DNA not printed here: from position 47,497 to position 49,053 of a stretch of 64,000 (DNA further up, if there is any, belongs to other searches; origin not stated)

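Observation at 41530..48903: Minus-strand α-glucan island: GT-B glycogen-synthase-like enzyme, GH57, GH15-like, BadF-type sugar kinase and PGI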

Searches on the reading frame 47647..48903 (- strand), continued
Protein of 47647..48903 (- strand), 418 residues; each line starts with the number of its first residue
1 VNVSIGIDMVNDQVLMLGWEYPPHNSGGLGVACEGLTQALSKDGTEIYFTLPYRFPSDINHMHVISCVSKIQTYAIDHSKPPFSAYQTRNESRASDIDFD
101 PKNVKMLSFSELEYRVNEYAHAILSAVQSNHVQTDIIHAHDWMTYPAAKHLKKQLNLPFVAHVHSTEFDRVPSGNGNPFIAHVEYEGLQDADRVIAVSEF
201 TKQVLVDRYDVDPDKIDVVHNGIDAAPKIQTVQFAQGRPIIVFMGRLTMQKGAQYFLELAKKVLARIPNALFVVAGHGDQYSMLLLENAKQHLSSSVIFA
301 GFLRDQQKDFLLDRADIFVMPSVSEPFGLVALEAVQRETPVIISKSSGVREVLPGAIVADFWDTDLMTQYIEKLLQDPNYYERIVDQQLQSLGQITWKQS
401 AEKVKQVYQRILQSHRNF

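Call 60: find_homologous_proteins(query=window:47647-48903:-, max_evalue=1e-20)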
Query window:47647-48903:- (418 aa): 8000 proteins with E <= 1e-20 among 8000 candidates; the best 120 are listed.
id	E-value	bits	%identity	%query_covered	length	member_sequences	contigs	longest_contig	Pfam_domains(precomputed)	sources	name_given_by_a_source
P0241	1.9e-280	948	100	100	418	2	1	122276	PF00534.27,PF13579.13,PF08323.18,PF13439.13,PF20706.4,PF13692.13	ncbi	-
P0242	1.3e-214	731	76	98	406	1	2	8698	PF00534.27,PF13579.13,PF00982.28,PF08323.18,PF13439.13,PF20706.4,PF13692.13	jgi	jgi:glycogen(starch) synthase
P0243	2.4e-212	723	76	98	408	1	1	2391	PF00534.27,PF13579.13,PF00982.28,PF08323.18,PF13439.13,PF20706.4,PF13692.13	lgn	-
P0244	3.4e-212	723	77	98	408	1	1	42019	PF00534.27,PF13579.13,PF00982.28,PF08323.18,PF13439.13,PF20706.4,PF13692.13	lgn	-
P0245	1.5e-211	721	77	98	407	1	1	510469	PF00534.27,PF13579.13,PF00982.28,PF08323.18,PF13439.13,PF20706.4,PF13692.13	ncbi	ncbi:MAG: glycosyltransferase family 4 protein [Patescibacteria group bacterium]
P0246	4.9e-208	709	74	98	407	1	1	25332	PF00534.27,PF13579.13,PF00982.28,PF08323.18,PF13439.13,PF20706.4,PF13692.13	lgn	-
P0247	3.8e-207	706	74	98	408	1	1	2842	PF00534.27,PF13579.13,PF00982.28,PF08323.18,PF13439.13,PF20706.4,PF13692.13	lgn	-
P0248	2.2e-206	704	74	97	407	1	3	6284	PF00534.27,PF13579.13,PF00982.28,PF08323.18,PF13439.13,PF20706.4,PF13692.13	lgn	-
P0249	3.3e-205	700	74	98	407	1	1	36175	PF00534.27,PF13579.13,PF00982.28,PF08323.18,PF13439.13,PF20706.4,PF13692.13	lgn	-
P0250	4.4e-204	696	74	97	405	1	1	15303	PF00534.27,PF13579.13,PF00982.28,PF08323.18,PF13439.13,PF20706.4,PF13692.13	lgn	-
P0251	2.0e-200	684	72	96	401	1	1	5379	PF00534.27,PF13579.13,PF00982.28,PF08323.18,PF13439.13,PF20706.4,PF13692.13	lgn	-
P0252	2.1e-198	678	71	97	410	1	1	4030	PF00534.27,PF13579.13,PF00982.28,PF08323.18,PF13439.13,PF20706.4,PF13692.13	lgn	-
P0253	1.1e-182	626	67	96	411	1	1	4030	PF00534.27,PF13579.13,PF00982.28,PF08323.18,PF13439.13,PF20706.4,PF13692.13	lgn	-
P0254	1.5e-180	619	67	97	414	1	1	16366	PF00534.27,PF13579.13,PF00982.28,PF08323.18,PF13439.13,PF20706.4,PF13692.13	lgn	-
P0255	1.5e-179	615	67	96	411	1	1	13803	PF00534.27,PF13579.13,PF08323.18,PF13439.13,PF20706.4,PF13692.13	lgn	-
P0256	4.2e-179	614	66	96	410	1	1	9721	PF00534.27,PF13579.13,PF00982.28,PF08323.18,PF13439.13,PF20706.4,PF13692.13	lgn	-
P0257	8.1e-178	610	65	96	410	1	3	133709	PF00534.27,PF13579.13,PF00982.28,PF08323.18,PF13439.13,PF20706.4,PF13692.13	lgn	-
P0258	1.2e-177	609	65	96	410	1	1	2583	PF00534.27,PF13579.13,PF00982.28,PF08323.18,PF13439.13,PF20706.4,PF13692.13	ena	-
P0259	1.0e-176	606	66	96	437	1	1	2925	PF00534.27,PF13579.13,PF00982.28,PF08323.18,PF13439.13,PF20706.4,PF13692.13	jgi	jgi:glycogen synthase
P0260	1.2e-176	606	65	97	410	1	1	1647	PF00534.27,PF13579.13,PF00982.28,PF08323.18,PF13439.13,PF20706.4,PF13692.13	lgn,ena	-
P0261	1.5e-176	606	65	96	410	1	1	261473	PF00534.27,PF13579.13,PF00982.28,PF08323.18,PF13439.13,PF20706.4,PF13692.13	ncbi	-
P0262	2.9e-175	601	64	96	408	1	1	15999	PF00534.27,PF13579.13,PF00982.28,PF08323.18,PF13439.13,PF20706.4,PF13692.13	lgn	-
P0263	4.0e-174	598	65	96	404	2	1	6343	PF00534.27,PF13579.13,PF08323.18,PF13439.13,PF20706.4,PF13692.13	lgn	-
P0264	5.2e-174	597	63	97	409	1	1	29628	PF00534.27,PF13579.13,PF00982.28,PF08323.18,PF13439.13,PF20706.4,PF13692.13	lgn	-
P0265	1.6e-172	592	64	96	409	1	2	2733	PF00534.27,PF13579.13,PF00982.28,PF08323.18,PF13439.13,PF20706.4,PF13692.13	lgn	-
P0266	1.7e-164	566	63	96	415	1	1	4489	PF00534.27,PF13579.13,PF00982.28,PF08323.18,PF13439.13,PF20706.4,PF13692.13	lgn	-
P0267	8.9e-164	564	62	95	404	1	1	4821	PF00534.27,PF13579.13,PF00982.28,PF08323.18,PF13439.13,PF20706.4,PF13692.13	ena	-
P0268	1.3e-146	507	56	97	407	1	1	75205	PF00534.27,PF13579.13,PF08323.18,PF13439.13,PF20706.4,PF13692.13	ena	-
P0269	2.8e-146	506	57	96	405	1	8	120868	PF00534.27,PF13579.13,PF08323.18,PF13439.13,PF20706.4,PF13692.13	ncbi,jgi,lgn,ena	-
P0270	9.8e-146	504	54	96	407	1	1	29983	PF00534.27,PF13579.13,PF08323.18,PF13439.13,PF20706.4,PF13692.13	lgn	-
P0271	1.5e-145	504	55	97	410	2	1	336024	PF00534.27,PF13579.13,PF08323.18,PF13439.13,PF20706.4,PF13692.13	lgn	-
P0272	1.8e-145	503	56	96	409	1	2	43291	PF00534.27,PF13579.13,PF00982.28,PF08323.18,PF13439.13,PF20706.4,PF13692.13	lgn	-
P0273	2.0e-145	503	56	95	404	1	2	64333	PF00534.27,PF13579.13,PF08323.18,PF13439.13,PF20706.4,PF13692.13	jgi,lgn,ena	-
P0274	2.2e-145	503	53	100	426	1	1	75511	PF00534.27,PF13579.13,PF00982.28,PF08323.18,PF13439.13,PF20706.4,PF13692.13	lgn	-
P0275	1.6e-144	500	56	96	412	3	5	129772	PF00534.27,PF13579.13,PF08323.18,PF13439.13,PF20706.4,PF13692.13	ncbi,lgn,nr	ncbi:glycosyltransferase family 4 protein [Patescibacteria group bacterium]|nr:glycosyltransferase f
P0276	1.7e-144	500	53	97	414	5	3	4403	PF00534.27,PF13579.13,PF00982.28,PF08323.18,PF13439.13,PF20706.4,PF13692.13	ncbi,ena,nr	ncbi:glycosyltransferase family 4 protein [Candidatus Woesebacteria bacterium]|nr:glycosyltransferas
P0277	3.6e-144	499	55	96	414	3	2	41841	PF00534.27,PF13579.13,PF00982.28,PF08323.18,PF13439.13,PF20706.4,PF13692.13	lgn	-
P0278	5.0e-144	499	56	97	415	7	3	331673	PF00534.27,PF13579.13,PF00982.28,PF08323.18,PF13439.13,PF20706.4,PF13692.13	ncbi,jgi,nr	ncbi:MAG: glycosyltransferase family 4 protein [Candidatus Pacebacteria bacterium]|nr:glycosyltransf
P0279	7.5e-144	498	56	97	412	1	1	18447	PF00534.27,PF13579.13,PF08323.18,PF13439.13,PF20706.4,PF13692.13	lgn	-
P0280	7.6e-144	498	54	96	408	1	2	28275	PF00534.27,PF13579.13,PF08323.18,PF13439.13,PF20706.4,PF13692.13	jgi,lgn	jgi:glycosyltransferase involved in cell wall biosynthesis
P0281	1.1e-143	497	55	97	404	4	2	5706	PF00534.27,PF13579.13,PF08323.18,PF13439.13,PF20706.4,PF13692.13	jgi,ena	-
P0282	1.4e-143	497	54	96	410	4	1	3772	PF00534.27,PF13579.13,PF08323.18,PF13439.13,PF20706.4,PF13692.13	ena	-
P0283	2.0e-143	497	53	96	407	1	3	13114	PF00534.27,PF13579.13,PF08323.18,PF13439.13,PF20706.4,PF13692.13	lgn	-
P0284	4.5e-143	495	55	96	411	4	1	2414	PF00534.27,PF13579.13,PF08323.18,PF13439.13,PF20706.4,PF13692.13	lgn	-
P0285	6.7e-143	495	55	97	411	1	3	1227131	PF00534.27,PF13579.13,PF08323.18,PF13439.13,PF20706.4,PF13692.13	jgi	jgi:glycogen synthase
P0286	8.8e-143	494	56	95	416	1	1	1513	PF00534.27,PF13579.13,PF00982.28,PF08323.18,PF13524.13,PF13439.13,PF20706.4,PF13692.13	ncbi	-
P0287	1.1e-142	494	56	95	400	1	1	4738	PF00534.27,PF13579.13,PF08323.18,PF13439.13,PF20706.4,PF13692.13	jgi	jgi:glycosyltransferase involved in cell wall biosynthesis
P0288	1.2e-142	494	53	96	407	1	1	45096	PF00534.27,PF13579.13,PF08323.18,PF13439.13,PF20706.4,PF13692.13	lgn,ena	-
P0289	1.4e-142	494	56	95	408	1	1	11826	PF00534.27,PF13579.13,PF08323.18,PF13439.13,PF20706.4,PF13692.13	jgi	jgi:glycogen(starch) synthase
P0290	1.8e-142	493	55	96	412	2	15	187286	PF00534.27,PF13579.13,PF08323.18,PF13439.13,PF20706.4,PF13692.13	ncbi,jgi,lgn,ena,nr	ncbi:glycosyltransferase family 4 protein [Patescibacteria group bacterium]|nr:glycosyltransferase f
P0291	2.2e-142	493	53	97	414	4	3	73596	PF00534.27,PF13579.13,PF00982.28,PF08323.18,PF13439.13,PF20706.4,PF13692.13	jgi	jgi:glycosyltransferase involved in cell wall biosynthesis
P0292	2.3e-142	493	53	97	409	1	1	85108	PF00534.27,PF13579.13,PF08323.18,PF13439.13,PF20706.4,PF13692.13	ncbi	-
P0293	2.0e-141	490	56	95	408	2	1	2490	PF00534.27,PF13579.13,PF00982.28,PF08323.18,PF13439.13,PF20706.4,PF13692.13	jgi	-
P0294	2.2e-141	490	57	95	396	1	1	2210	PF00534.27,PF13579.13,PF08323.18,PF13439.13,PF20706.4,PF13692.13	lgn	-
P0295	2.6e-141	490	54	95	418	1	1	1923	PF00534.27,PF13579.13,PF08323.18,PF13439.13,PF20706.4,PF13692.13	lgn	-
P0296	4.8e-141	489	55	97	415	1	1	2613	PF00534.27,PF13579.13,PF00982.28,PF08323.18,PF13439.13,PF20706.4,PF13692.13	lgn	-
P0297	6.8e-141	488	55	95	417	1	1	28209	PF00534.27,PF13579.13,PF08323.18,PF13439.13,PF20706.4,PF13692.13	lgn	-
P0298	1.3e-140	487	55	96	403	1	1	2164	PF00534.27,PF13579.13,PF08323.18,PF13439.13,PF20706.4,PF13692.13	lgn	-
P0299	1.4e-140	487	53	97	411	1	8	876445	PF00534.27,PF13579.13,PF08323.18,PF13439.13,PF20706.4,PF13692.13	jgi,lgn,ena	-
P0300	1.7e-140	487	56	95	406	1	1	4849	PF00534.27,PF13579.13,PF00982.28,PF08323.18,PF13439.13,PF20706.4,PF13692.13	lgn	-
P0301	2.5e-140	486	55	96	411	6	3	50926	PF00534.27,PF13579.13,PF08323.18,PF13439.13,PF20706.4,PF13692.13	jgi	-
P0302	4.1e-140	486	56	94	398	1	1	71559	PF00534.27,PF13579.13,PF08323.18,PF13439.13,PF20706.4,PF13692.13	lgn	-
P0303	4.5e-140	486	54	97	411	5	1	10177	PF00534.27,PF13579.13,PF08323.18,PF13439.13,PF20706.4,PF13692.13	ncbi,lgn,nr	ncbi:glycosyltransferase family 4 protein [Candidatus Woesebacteria bacterium]|nr:glycosyltransferas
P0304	8.1e-140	485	54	96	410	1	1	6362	PF00534.27,PF13579.13,PF08323.18,PF13439.13,PF20706.4,PF13692.13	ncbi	-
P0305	9.2e-140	484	54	95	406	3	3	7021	PF00534.27,PF13579.13,PF08323.18,PF13439.13,PF20706.4,PF13692.13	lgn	-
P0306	1.5e-139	484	55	97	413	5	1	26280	PF00534.27,PF13579.13,PF00982.28,PF08323.18,PF13439.13,PF20706.4,PF13692.13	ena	-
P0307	2.3e-139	483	53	95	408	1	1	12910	PF00534.27,PF13579.13,PF08323.18,PF13439.13,PF20706.4,PF13692.13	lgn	-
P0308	2.7e-139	483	54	96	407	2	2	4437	PF00534.27,PF13579.13,PF08323.18,PF13439.13,PF20706.4,PF13692.13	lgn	-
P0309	3.2e-139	483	55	96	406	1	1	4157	PF00534.27,PF13579.13,PF08323.18,PF13439.13,PF20706.4,PF13692.13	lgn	-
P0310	3.4e-139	483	54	96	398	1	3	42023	PF00534.27,PF13579.13,PF08323.18,PF13439.13,PF20706.4,PF13692.13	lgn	-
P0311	3.5e-139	483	53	97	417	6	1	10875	PF00534.27,PF13579.13,PF08323.18,PF13439.13,PF20706.4,PF13692.13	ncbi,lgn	-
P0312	4.1e-139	482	53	97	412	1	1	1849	PF00534.27,PF13579.13,PF08323.18,PF13439.13,PF20706.4,PF13692.13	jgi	jgi:glycogen synthase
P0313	6.6e-139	482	54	96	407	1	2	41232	PF00534.27,PF13579.13,PF00982.28,PF08323.18,PF13439.13,PF20706.4,PF13692.13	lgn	-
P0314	1.6e-138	480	53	97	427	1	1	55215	PF00534.27,PF13579.13,PF00982.28,PF08323.18,PF13439.13,PF20706.4,PF13692.13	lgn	-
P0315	2.2e-138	480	53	95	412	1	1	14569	PF00534.27,PF13579.13,PF08323.18,PF13439.13,PF20706.4,PF13692.13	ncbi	-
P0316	3.3e-138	479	54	96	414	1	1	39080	PF00534.27,PF13579.13,PF08323.18,PF13439.13,PF20706.4,PF13692.13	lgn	-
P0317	3.4e-138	479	54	97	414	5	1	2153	PF00534.27,PF13579.13,PF08323.18,PF13439.13,PF20706.4,PF13692.13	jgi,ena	-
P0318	3.8e-138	479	53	97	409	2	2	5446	PF00534.27,PF13579.13,PF08323.18,PF13439.13,PF20706.4,PF13692.13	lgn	-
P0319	3.8e-138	479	53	97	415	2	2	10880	PF00534.27,PF13579.13,PF00982.28,PF08323.18,PF13439.13,PF20706.4,PF13692.13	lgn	-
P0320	3.8e-138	479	53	95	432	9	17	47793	PF00534.27,PF13579.13,PF08323.18,PF13439.13,PF20706.4,PF13692.13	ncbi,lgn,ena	-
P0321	4.1e-138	479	53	96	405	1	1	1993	PF00534.27,PF13579.13,PF00982.28,PF08323.18,PF13439.13,PF20706.4,PF13692.13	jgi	-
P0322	4.3e-138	479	55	97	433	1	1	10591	PF00534.27,PF13579.13,PF08323.18,PF13439.13,PF20706.4,PF13692.13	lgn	-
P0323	4.4e-138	479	52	97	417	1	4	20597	PF00534.27,PF13579.13,PF08323.18,PF13439.13,PF20706.4,PF13692.13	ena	-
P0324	5.2e-138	479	53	95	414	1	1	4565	PF00534.27,PF13579.13,PF00982.28,PF08323.18,PF13439.13,PF20706.4,PF13692.13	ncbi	-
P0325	5.8e-138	479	54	96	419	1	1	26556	PF00534.27,PF13579.13,PF08323.18,PF13439.13,PF20706.4,PF13692.13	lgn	-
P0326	1.2e-137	477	54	97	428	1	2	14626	PF00534.27,PF13579.13,PF08323.18,PF13439.13,PF20706.4,PF13692.13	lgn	-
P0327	1.2e-137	477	56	94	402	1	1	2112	PF00534.27,PF13579.13,PF08323.18,PF13439.13,PF20706.4,PF13692.13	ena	-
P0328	1.8e-137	477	53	97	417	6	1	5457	PF00534.27,PF13579.13,PF08323.18,PF13439.13,PF20706.4,PF13692.13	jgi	-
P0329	2.4e-137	477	54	95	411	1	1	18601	PF00534.27,PF13579.13,PF00982.28,PF08323.18,PF13439.13,PF20706.4,PF13692.13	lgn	-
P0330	3.0e-137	476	56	94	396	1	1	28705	PF00534.27,PF13579.13,PF08323.18,PF13439.13,PF20706.4,PF13692.13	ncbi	-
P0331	3.4e-137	476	54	97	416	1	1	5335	PF00534.27,PF13579.13,PF08323.18,PF13439.13,PF20706.4,PF13692.13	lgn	-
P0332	3.7e-137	476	53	95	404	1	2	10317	PF00534.27,PF13579.13,PF00982.28,PF08323.18,PF13439.13,PF20706.4,PF13692.13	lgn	-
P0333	3.9e-137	476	53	96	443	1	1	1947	PF00534.27,PF13579.13,PF08323.18,PF13439.13,PF20706.4,PF13692.13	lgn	-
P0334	4.9e-137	476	53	96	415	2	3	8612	PF00534.27,PF13579.13,PF08323.18,PF13439.13,PF20706.4,PF13692.13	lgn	-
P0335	9.6e-137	475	54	95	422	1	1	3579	PF00534.27,PF13579.13,PF00982.28,PF08323.18,PF13439.13,PF20706.4,PF13692.13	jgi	jgi:glycogen synthase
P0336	1.1e-136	474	54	97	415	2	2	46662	PF00534.27,PF13579.13,PF00982.28,PF08323.18,PF13439.13,PF20706.4,PF13692.13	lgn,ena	-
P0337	1.2e-136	474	53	96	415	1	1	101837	PF00534.27,PF13579.13,PF00982.28,PF08323.18,PF13439.13,PF20706.4,PF13692.13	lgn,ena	-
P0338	1.3e-136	474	53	96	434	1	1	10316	PF00534.27,PF13579.13,PF00982.28,PF08323.18,PF13439.13,PF20706.4,PF13692.13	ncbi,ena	-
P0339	1.4e-136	474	54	95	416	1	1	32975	PF00534.27,PF13579.13,PF08323.18,PF13439.13,PF20706.4,PF13692.13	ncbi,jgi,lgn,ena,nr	ncbi:MAG: hypothetical protein COY80_04135 [Candidatus Pacebacteria bacterium CG_4_10_14_0_8_um_filt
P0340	1.6e-136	474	55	95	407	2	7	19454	PF00534.27,PF13579.13,PF00982.28,PF08323.18,PF13439.13,PF20706.4,PF13692.13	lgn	-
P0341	1.7e-136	474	54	95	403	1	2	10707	PF00534.27,PF13579.13,PF08323.18,PF13439.13,PF20706.4,PF13692.13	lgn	-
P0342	2.7e-136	473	52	97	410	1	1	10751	PF00534.27,PF13579.13,PF00982.28,PF08323.18,PF13439.13,PF20706.4,PF13692.13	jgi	jgi:hypothetical protein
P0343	2.8e-136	473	55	96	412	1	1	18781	PF00534.27,PF13579.13,PF08323.18,PF13439.13,PF20706.4,PF13692.13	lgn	-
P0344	3.1e-136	473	52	96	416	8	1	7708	PF00534.27,PF13579.13,PF08323.18,PF13439.13,PF20706.4,PF13692.13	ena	-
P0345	4.9e-136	472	51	95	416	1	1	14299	PF00534.27,PF13579.13,PF08323.18,PF13439.13,PF20706.4,PF13692.13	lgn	-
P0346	5.1e-136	472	51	97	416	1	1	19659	PF00534.27,PF13579.13,PF08323.18,PF13439.13,PF20706.4,PF13692.13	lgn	-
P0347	6.2e-136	472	51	96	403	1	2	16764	PF00534.27,PF13579.13,PF08323.18,PF13439.13,PF20706.4,PF13692.13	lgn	-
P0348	7.7e-136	472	54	95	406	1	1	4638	PF00534.27,PF13579.13,PF08323.18,PF13439.13,PF20706.4,PF13692.13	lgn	-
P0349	7.8e-136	472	53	97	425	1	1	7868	PF00534.27,PF13579.13,PF08323.18,PF13439.13,PF20706.4,PF13692.13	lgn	-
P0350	1.2e-135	471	51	96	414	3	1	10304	PF00534.27,PF13579.13,PF08323.18,PF13439.13,PF20706.4,PF13692.13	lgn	-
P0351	1.3e-135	471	54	96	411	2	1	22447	PF00534.27,PF13579.13,PF08323.18,PF13439.13,PF20706.4,PF13692.13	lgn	-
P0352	1.4e-135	471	54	96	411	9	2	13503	PF00534.27,PF13579.13,PF08323.18,PF13439.13,PF20706.4,PF13692.13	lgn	-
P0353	1.5e-135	471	54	94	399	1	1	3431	PF00534.27,PF13579.13,PF08323.18,PF13439.13,PF20706.4,PF13692.13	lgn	-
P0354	1.8e-135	470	55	95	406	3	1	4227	PF00534.27,PF13579.13,PF08323.18,PF13439.13,PF20706.4,PF13692.13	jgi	-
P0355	1.9e-135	470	55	96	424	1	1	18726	PF00534.27,PF13579.13,PF08323.18,PF13439.13,PF20706.4,PF13692.13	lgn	-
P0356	2.0e-135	470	53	97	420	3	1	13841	PF00534.27,PF13579.13,PF08323.18,PF13439.13,PF20706.4,PF13692.13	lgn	-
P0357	2.6e-135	470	52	97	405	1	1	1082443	PF00534.27,PF13579.13,PF08323.18,PF13439.13,PF20706.4,PF13692.13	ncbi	-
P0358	2.6e-135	470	53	98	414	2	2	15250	PF00534.27,PF13579.13,PF08323.18,PF13439.13,PF20706.4,PF13692.13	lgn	-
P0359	2.9e-135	470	53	96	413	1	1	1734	PF00534.27,PF13579.13,PF08323.18,PF13439.13,PF20706.4,PF13692.13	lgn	-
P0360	2.9e-135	470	54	96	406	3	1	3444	PF00534.27,PF13579.13,PF08323.18,PF13439.13,PF20706.4,PF13692.13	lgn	-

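Call 71: predict_structure(alignment_id=A3)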
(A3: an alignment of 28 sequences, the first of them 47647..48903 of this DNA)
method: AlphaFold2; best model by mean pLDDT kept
length: 418 residues; sequences in the alignment: 28
mean_pLDDT: 83.9   pTM: 0.83
mean pLDDT of the five models: 83.9, 82.3, 81.1, 81.0, 79.3
residues with pLDDT >= 90: 225; 70-90: 116; 50-70: 46; < 50: 31
segments of 3 or more residues with pLDDT < 50: 1-6, 84-106
pLDDT, mean of each block of 10 residues (from residue 1): 50 90 64 92 95 86 88 56 43 36 54 87 93 95 94 96 88 75 96 95 94 97 88 89 75 79 96 81 79 87 84 93 70 95 88 92 92 98 97 93 96 85
secondary structure, 60 per line:
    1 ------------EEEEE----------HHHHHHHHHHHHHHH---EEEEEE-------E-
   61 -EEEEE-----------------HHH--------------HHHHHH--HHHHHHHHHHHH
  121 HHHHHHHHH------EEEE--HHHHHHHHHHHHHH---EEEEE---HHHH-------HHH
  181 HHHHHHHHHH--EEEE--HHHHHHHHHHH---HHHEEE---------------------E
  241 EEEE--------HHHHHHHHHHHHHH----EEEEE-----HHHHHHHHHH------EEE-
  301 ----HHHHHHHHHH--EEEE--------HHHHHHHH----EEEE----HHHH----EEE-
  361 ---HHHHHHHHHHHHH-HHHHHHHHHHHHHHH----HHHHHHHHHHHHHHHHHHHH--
elements in order: E13-17 H28-42 E46-51 E62-66 H101-106 H109-129 E136-139 H142-155 E159-163 H167-170 H178-190 E193-196 H199-209 E216-218 E240-244 H253-266 E271-275 H281-290 E297-299 H305-314 E317-320 H329-336 E341-344 H349-352 E357-359 H364-376 H378-392 H397-416

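Call 75: fold_search(model_id=the predicted structure, library=pdb)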
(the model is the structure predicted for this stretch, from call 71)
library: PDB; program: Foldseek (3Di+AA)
matches with E <= 10: 1807; with E <= 0.001: 493
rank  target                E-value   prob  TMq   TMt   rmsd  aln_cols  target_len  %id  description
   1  3c48_B                6.4e-24  1.00  0.45  0.47  10.3       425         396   20  Structure of the retaining glycosyltransferase MshA: The first step in mycothiol biosynthesis. Organism: Corynebacteri (released 2008-03-25)
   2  3c4q_A                2.5e-23  1.00  0.74  0.79   4.1       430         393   20  Structure of the retaining glycosyltransferase MshA : The first step in mycothiol biosynthesis. Organism : Corynebacte (released 2008-04-01)
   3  3c48_A                1.1e-22  1.00  0.45  0.47  10.2       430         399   20  Structure of the retaining glycosyltransferase MshA: The first step in mycothiol biosynthesis. Organism: Corynebacteri (released 2008-03-25)
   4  6tvp_A                4.0e-22  1.00  0.72  0.78   4.8       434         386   23  Structure of Mycobacterium smegmatis alpha-maltose-1-phosphate synthase GlgM (released 2020-04-22)
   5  3c4q_B                6.0e-22  1.00  0.74  0.79   3.9       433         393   20  Structure of the retaining glycosyltransferase MshA : The first step in mycothiol biosynthesis. Organism : Corynebacte (released 2008-04-01)
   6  6tvp_B                5.6e-21  1.00  0.68  0.72   5.5       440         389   22  Structure of Mycobacterium smegmatis alpha-maltose-1-phosphate synthase GlgM (released 2020-04-22)
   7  6n1x                  1.4e-20  1.00  0.73  0.80   4.2       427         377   17  BshA from Staphylococcus aureus complexed with UDP and N-acetylglucosamine (released 2019-08-21)
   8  3mbo_A                5.3e-20  1.00  0.72  0.81   4.7       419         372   18  Crystal Structure of the Glycosyltransferase BaBshA bound with UDP and L-malate (released 2010-09-29)
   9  5d01_B                5.6e-20  1.00  0.67  0.77   5.4       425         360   19  Crystal structure of BshA from B. subtilis complexed with N-acetylglucosaminyl-malate (released 2016-09-07)
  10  7qsg_A                1.0e-19  1.00  0.69  0.75   5.9       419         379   18  Methylmannose polysaccharide mannosyltransferase from M. hassiacum (released 2023-01-25)
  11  6d9t                  1.3e-19  1.00  0.73  0.80   4.0       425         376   17  BshA from Staphylococcus aureus complexed with UDP (released 2019-05-08)
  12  5d00_B                2.5e-19  1.00  0.69  0.79   4.7       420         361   20  Crystal structure of BshA from B. subtilis complexed with N-acetylglucosaminyl-malate and UMP (released 2016-09-07)
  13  3fro_A                6.0e-19  1.00  0.67  0.65   6.7       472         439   20  Crystal structure of Pyrococcus abyssi glycogen synthase with open and closed conformations (released 2010-01-12)
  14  3mbo_F                6.3e-19  1.00  0.74  0.83   4.0       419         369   18  Crystal Structure of the Glycosyltransferase BaBshA bound with UDP and L-malate (released 2010-09-29)
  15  6kih_A                8.0e-19  1.00  0.73  0.76   4.0       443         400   17  Sucrose-phosphate synthase (tll1590) from Thermosynechococcus elongatus (released 2020-05-27)
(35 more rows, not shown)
